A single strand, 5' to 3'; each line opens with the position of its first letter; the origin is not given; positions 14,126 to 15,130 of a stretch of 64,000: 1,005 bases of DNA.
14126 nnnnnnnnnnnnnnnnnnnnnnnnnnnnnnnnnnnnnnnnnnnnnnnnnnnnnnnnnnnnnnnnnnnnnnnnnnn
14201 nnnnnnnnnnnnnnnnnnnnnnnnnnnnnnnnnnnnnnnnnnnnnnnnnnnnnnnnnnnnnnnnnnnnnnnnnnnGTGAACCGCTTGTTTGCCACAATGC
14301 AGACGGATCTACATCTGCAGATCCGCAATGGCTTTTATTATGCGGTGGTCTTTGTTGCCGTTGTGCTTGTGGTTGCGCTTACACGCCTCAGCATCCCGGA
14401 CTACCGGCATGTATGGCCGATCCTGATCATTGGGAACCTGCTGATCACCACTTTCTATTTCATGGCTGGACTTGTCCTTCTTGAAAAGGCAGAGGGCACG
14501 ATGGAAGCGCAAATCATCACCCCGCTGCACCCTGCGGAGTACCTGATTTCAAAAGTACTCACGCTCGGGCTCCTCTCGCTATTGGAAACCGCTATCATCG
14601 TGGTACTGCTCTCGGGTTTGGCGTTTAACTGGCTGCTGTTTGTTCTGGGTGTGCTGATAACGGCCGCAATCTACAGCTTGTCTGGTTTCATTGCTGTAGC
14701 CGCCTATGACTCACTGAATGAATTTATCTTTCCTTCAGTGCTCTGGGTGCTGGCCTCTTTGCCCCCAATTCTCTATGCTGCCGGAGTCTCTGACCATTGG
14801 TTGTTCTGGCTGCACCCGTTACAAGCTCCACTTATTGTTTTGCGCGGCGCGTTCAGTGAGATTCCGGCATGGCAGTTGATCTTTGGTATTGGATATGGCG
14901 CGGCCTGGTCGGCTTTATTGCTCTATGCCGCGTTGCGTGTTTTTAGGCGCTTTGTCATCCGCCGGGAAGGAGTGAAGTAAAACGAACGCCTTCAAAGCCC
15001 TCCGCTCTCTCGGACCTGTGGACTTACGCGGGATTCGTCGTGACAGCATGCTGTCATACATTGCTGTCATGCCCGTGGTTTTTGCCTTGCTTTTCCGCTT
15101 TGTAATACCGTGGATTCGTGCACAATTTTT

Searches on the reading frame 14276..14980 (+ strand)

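Call 63: search_protein_families(library=pfam, proteins=[window:14276-14980:+], max_evalue=0.0001)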
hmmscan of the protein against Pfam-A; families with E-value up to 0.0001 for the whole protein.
window:14276-14980:+ (234 aa): 2 families
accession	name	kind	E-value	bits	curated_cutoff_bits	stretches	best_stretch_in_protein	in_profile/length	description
PF24686.1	FLQE3_permease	-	1.8e-43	149.3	60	1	3-230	2-231/232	Fluoroquinolones export permease protein family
PF12698.13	ABC2_membrane_3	-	2.1e-06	27.5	31.6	1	49-220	166-346/347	ABC-2 family transporter protein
